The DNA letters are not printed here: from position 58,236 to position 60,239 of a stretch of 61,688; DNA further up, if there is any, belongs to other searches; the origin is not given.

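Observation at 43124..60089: Cluster of five or six GT-C-type membrane transferases interleaved with Pro/Thr-linker wall proteins: candidate surface-protein O-glycosylation system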

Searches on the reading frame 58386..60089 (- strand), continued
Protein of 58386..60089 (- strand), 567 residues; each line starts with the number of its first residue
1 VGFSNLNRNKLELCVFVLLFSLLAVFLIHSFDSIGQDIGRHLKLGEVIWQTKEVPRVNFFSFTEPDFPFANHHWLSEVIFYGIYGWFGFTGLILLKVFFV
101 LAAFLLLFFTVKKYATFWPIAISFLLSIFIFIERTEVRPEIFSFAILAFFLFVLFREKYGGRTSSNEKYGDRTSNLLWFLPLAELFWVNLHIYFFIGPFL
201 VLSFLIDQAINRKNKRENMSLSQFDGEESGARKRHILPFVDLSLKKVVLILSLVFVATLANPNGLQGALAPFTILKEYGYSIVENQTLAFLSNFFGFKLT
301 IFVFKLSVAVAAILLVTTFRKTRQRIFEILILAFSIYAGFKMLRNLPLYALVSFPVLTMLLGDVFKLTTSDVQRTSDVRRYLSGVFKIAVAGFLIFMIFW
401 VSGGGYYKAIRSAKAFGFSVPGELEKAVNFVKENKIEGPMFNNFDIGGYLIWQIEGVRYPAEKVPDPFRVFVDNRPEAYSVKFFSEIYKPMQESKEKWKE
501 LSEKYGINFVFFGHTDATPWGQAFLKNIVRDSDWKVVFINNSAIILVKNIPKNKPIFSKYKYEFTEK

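Call 38: search_solved_structures(query=A1, max_evalue=10, show_alignments=3)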
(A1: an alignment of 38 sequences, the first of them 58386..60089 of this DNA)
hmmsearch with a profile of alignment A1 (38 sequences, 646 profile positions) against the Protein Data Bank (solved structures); distinct sequences matched with E-value up to 10: 197 (the best 60 are shown).
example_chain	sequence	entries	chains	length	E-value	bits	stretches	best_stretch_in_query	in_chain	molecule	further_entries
9qhb_A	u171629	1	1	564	1.2e-27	100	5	523-644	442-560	Engineered tetratricopeptide repeat protein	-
8bu0_A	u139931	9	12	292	4.5e-21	78.3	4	530-643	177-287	Consensus tetratricopeptide repeat protein | Crystal structure of an 8-repeat consensus TPR superhelix with Zinc. | Monomer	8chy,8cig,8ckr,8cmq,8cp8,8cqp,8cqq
9qhc_A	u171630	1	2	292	4.2e-19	71.8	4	530-644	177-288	Engineered tetratricopeptide repeat protein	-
4rg6_A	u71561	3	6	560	2.6e-13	52.7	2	508-633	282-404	Cell division cycle protein 27 homolog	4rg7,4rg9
2q7f_A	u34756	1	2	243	4e-13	52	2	513-637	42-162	YrrB protein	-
5g04_F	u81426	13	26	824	8.7e-13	50.9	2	509-633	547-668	CELL DIVISION CYCLE PROTEIN 27 HOMOLOG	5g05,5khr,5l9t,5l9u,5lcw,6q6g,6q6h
5khu_F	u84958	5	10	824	8.8e-13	50.9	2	509-633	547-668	Cell division cycle protein 27 homolog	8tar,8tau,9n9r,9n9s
5a31_F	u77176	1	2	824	8.8e-13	50.9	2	509-633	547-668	ANAPHASE-PROMOTING COMPLEX SUBUNIT 3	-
4ui9_F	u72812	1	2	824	8.8e-13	50.9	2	509-633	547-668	CELL DIVISION CYCLE PROTEIN 27 HOMOLOG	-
7y4i_A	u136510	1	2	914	1.1e-10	44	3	536-638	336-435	Probable UDP-N-acetylglucosamine--peptide N-acetylglucosaminyltransferase SPINDLY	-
8dtf_A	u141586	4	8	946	1.3e-10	43.8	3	536-638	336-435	Probable UDP-N-acetylglucosamine--peptide N-acetylglucosaminyltransferase SPINDLY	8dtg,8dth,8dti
1na0_A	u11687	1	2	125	3.3e-10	42.4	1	527-644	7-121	designed protein CTPR3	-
7ntf_A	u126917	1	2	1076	1.8e-09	40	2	506-638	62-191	Isoform 1 of UDP-N-acetylglucosamine--peptide N-acetylglucosaminyltransferase 110 kDa subu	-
7yeh_B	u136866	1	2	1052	2.1e-09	39.7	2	506-638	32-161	UDP-N-acetylglucosamine--peptide N-acetylglucosaminyltransferase 110 kDa subunit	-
7yea_A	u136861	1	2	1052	2.1e-09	39.7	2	506-638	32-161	UDP-N-acetylglucosamine--peptide N-acetylglucosaminyltransferase 110 kDa subunit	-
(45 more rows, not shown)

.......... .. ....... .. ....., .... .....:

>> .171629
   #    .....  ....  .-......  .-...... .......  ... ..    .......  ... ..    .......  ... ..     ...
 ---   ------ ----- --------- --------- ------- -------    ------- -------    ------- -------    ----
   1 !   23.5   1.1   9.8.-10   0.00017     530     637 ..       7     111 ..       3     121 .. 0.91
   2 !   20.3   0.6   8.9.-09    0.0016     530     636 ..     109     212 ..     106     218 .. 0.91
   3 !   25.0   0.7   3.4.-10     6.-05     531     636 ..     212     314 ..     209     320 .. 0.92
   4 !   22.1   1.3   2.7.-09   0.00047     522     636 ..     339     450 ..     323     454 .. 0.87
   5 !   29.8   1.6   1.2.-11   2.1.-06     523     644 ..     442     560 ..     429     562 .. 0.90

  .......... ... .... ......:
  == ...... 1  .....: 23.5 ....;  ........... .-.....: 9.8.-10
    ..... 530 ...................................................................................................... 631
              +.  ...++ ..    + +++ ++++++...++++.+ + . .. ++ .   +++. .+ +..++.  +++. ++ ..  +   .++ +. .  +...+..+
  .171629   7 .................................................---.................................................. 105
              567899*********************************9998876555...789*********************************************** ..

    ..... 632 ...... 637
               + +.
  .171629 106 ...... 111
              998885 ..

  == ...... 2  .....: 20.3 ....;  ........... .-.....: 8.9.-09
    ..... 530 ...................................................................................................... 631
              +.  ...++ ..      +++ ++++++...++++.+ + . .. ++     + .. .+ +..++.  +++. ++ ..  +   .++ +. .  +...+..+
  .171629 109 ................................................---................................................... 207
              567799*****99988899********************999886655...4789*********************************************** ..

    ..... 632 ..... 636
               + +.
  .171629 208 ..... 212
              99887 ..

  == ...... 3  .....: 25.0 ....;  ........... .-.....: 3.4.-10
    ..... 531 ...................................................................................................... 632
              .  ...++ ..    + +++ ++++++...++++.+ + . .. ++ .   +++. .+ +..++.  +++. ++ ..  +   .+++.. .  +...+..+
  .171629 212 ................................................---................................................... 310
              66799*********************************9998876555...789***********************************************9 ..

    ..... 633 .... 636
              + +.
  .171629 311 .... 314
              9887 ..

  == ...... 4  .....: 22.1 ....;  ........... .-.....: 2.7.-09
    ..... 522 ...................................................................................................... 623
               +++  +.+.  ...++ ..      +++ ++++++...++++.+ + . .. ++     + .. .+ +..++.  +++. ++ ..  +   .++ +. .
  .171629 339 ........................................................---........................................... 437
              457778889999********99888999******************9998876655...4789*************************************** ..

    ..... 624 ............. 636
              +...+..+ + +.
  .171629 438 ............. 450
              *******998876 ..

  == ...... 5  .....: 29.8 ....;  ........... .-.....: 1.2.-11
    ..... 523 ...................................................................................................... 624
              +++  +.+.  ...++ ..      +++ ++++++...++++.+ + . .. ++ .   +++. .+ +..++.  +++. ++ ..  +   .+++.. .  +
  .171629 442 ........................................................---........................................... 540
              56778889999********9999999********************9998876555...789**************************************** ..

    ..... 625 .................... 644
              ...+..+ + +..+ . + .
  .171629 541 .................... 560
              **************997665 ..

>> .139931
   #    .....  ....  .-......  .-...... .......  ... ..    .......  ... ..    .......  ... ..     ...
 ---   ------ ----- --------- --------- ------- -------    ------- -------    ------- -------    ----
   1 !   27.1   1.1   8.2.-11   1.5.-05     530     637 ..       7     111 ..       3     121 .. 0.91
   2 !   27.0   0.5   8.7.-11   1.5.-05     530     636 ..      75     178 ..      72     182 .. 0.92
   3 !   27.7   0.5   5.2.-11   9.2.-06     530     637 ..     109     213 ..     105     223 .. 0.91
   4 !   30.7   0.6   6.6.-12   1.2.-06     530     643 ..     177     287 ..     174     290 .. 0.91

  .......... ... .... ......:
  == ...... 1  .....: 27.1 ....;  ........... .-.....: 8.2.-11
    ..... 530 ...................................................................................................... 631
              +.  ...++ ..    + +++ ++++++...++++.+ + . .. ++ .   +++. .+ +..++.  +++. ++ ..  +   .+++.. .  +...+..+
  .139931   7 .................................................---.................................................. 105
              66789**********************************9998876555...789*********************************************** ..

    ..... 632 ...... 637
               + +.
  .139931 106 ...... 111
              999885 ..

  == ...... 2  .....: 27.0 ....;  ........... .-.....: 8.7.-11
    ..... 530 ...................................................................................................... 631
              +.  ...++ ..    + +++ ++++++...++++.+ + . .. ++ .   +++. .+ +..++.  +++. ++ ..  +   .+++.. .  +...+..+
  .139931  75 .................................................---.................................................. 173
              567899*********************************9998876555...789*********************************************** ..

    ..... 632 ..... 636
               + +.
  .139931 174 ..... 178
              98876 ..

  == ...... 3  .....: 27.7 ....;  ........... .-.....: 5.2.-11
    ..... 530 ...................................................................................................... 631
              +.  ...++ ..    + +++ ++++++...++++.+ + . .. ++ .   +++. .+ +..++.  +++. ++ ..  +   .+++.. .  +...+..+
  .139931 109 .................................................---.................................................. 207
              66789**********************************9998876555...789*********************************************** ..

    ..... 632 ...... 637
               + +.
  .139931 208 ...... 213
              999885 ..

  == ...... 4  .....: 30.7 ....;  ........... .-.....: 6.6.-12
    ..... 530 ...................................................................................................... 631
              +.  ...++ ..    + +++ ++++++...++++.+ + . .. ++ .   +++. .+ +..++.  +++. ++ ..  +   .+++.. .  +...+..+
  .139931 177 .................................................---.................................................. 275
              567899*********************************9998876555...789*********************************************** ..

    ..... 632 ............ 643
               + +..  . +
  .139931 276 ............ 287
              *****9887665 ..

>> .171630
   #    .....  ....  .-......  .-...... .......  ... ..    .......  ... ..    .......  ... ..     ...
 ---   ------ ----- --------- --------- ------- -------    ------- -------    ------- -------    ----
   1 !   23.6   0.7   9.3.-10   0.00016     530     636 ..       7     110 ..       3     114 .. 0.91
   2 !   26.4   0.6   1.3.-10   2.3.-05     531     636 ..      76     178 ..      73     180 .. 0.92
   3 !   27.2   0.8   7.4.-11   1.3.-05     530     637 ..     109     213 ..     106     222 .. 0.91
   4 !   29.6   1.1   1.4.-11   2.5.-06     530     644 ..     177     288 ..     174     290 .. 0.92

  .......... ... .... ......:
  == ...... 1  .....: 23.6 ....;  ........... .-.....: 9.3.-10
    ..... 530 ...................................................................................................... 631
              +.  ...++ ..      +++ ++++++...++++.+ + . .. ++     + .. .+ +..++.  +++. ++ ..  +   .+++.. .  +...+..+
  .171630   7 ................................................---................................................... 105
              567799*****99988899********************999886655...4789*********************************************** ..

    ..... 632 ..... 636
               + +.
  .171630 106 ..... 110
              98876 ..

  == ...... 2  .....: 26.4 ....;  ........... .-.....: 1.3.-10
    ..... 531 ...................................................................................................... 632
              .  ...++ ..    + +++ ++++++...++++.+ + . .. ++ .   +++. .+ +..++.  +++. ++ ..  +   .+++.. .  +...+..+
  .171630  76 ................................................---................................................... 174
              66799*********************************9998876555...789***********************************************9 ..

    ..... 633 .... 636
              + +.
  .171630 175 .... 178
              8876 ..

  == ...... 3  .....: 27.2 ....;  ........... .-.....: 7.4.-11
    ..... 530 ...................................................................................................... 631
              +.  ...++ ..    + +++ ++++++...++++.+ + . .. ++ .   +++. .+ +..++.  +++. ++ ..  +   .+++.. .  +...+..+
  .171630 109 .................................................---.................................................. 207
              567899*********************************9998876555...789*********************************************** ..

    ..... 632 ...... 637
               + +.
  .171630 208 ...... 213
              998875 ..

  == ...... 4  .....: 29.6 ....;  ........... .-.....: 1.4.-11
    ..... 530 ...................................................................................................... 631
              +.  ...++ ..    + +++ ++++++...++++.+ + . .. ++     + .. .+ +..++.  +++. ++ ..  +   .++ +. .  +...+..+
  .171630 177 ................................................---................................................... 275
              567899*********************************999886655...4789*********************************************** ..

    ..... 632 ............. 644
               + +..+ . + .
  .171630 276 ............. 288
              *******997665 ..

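Call 45: find_encoding_contigs(protein=P0093, flank=10000, max_places=1)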
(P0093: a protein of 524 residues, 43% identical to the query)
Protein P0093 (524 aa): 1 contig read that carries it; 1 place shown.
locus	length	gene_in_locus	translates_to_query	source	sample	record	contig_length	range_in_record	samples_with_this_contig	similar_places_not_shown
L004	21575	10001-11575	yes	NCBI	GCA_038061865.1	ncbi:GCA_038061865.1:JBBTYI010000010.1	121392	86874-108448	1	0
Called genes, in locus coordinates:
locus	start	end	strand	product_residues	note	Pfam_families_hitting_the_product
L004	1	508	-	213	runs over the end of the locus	PF13489:Methyltransf_23, PF05401:NodS (faint), PF07021:MetW, PF08003:Methyltransf_9 (weak), PF13847:Methyltransf_31, PF08241:Methyltransf_11, PF08242:Methyltransf_12, PF13649:Methyltransf_25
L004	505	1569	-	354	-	PF13579:Glyco_trans_4_4 (faint), PF13439:Glyco_transf_4 (weak), PF00534:Glycos_transf_1, PF13692:Glyco_trans_1_4, PF13524:Glyco_trans_1_2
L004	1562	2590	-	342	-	PF20706:GT4-conflict (faint), PF00534:Glycos_transf_1, PF13692:Glyco_trans_1_4, PF13524:Glyco_trans_1_2 (weak)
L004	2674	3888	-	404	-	PF08239:SH3_3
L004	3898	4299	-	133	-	-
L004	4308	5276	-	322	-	-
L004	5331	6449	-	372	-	PF13439:Glyco_transf_4 (weak), PF13579:Glyco_trans_4_4 (weak), PF20706:GT4-conflict, PF00534:Glycos_transf_1, PF13692:Glyco_trans_1_4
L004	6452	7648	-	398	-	PF13439:Glyco_transf_4, PF13579:Glyco_trans_4_4, PF20706:GT4-conflict (weak), PF00534:Glycos_transf_1, PF13692:Glyco_trans_1_4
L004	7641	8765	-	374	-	PF13439:Glyco_transf_4, PF13579:Glyco_trans_4_4, PF20706:GT4-conflict, PF00534:Glycos_transf_1, PF13692:Glyco_trans_1_4, PF13524:Glyco_trans_1_2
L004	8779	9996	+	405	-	PF13477:Glyco_trans_4_2 (faint), PF13439:Glyco_transf_4, PF13579:Glyco_trans_4_4, PF00534:Glycos_transf_1, PF13692:Glyco_trans_1_4, PF13524:Glyco_trans_1_2 (weak)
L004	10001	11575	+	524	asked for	-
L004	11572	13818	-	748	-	PF13176:TPR_7 (faint), PF04932:Wzy_C, PF13174:TPR_6 (faint), PF13414:TPR_11 (faint), PF21033:RMD1-3, PF00515:TPR_1, PF07719:TPR_2, PF13181:TPR_8, +7 more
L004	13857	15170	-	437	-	PF23500:DUF7133 (faint), PF22807:TrAA12, PF07995:GSDH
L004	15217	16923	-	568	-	PF13181:TPR_8 (faint), PF13432:TPR_16 (faint), PF08409:TMTC_DUF1736 (weak), PF12895:ANAPC3 (faint), PF13424:TPR_12 (faint), PF13428:TPR_14 (faint), PF13431:TPR_17 (weak), PF14559:TPR_19 (weak), +2 more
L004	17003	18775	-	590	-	PF07719:TPR_2 (faint), PF13176:TPR_7 (faint), PF13181:TPR_8 (faint), PF00515:TPR_1 (weak), PF13414:TPR_11 (weak), PF13431:TPR_17, PF14559:TPR_19 (weak), PF13371:TPR_9 (weak), +5 more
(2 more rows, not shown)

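Call 46: find_encoding_contigs(protein=P0097, flank=10000, max_places=1)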
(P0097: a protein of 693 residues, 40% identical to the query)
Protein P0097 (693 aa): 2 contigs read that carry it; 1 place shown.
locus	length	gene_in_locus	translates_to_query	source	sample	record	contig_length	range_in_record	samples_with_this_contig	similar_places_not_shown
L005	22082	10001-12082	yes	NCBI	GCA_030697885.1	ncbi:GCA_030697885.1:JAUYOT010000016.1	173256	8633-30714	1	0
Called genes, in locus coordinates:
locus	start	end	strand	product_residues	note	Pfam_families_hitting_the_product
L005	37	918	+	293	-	PF00892:EamA (faint)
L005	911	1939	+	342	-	PF02449:Glyco_hydro_42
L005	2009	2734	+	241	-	PF13365:Trypsin_2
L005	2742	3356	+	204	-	-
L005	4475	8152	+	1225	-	-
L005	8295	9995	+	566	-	PF13231:PMT_2 (weak), PF00515:TPR_1 (faint), PF07719:TPR_2 (faint), PF13181:TPR_8 (faint), PF13374:TPR_10 (faint), PF13414:TPR_11 (faint), PF13424:TPR_12 (faint), PF13428:TPR_14 (faint), +3 more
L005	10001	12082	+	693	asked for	PF07719:TPR_2 (faint), PF13181:TPR_8 (faint)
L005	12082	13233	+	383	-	-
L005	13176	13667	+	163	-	-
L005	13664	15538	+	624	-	PF13431:TPR_17 (faint), PF17874:TPR_MalT (faint), PF00515:TPR_1 (faint), PF07719:TPR_2 (faint), PF13181:TPR_8 (faint), PF13374:TPR_10 (faint), PF13424:TPR_12 (faint), PF13414:TPR_11 (weak), +4 more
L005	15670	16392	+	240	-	PF01209:Ubie_methyltran, PF13489:Methyltransf_23, PF07021:MetW (weak), PF13847:Methyltransf_31, PF08241:Methyltransf_11, PF08242:Methyltransf_12, PF13649:Methyltransf_25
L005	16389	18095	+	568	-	PF13231:PMT_2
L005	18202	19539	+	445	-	PF23500:DUF7133, PF22807:TrAA12, PF07995:GSDH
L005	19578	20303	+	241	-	PF00535:Glycos_transf_2, PF10111:Glyco_tranf_2_2, PF13641:Glyco_tranf_2_3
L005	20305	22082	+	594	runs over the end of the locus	PF00515:TPR_1 (faint), PF07719:TPR_2 (faint), PF13424:TPR_12 (weak), PF13181:TPR_8 (weak)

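Call 47: find_encoding_contigs(protein=P0078, flank=10000, max_places=1)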
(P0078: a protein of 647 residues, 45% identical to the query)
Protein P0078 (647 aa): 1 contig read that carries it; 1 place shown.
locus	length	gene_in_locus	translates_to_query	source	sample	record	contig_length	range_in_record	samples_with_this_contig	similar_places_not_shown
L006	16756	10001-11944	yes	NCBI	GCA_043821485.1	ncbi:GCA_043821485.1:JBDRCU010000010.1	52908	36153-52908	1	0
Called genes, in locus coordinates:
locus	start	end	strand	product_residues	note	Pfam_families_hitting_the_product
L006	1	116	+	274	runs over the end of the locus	PF14528:LAGLIDADG_3 (faint)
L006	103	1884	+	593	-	PF00009:GTP_EFTU, PF00071:Ras (weak), PF03144:GTP_EFTU_D2, PF14492:EFG_III (weak), PF00679:EFG_C, PF06421:LepA_C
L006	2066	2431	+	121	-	-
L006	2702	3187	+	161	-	-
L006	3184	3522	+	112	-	-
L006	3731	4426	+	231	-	PF13462:Thioredoxin_4, PF01323:DSBA (weak), PF13743:Thioredoxin_5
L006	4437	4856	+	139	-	PF07884:VKOR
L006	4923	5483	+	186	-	PF13412:HTH_24 (faint), PF08220:HTH_DeoR (weak)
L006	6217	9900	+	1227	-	PF13860:FlgD_ig (faint)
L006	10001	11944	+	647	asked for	-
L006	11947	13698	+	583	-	PF07719:TPR_2 (faint), PF13371:TPR_9 (faint), PF13414:TPR_11 (faint), PF13432:TPR_16 (faint), PF14559:TPR_19 (faint), PF13424:TPR_12 (weak), PF00515:TPR_1 (weak), PF13181:TPR_8 (weak), +2 more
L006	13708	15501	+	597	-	PF08409:TMTC_DUF1736 (weak), PF14559:TPR_19 (faint), PF07719:TPR_2 (faint), PF13181:TPR_8 (faint), PF13424:TPR_12 (faint)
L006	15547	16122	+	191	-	-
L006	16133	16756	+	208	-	PF22807:TrAA12, PF23500:DUF7133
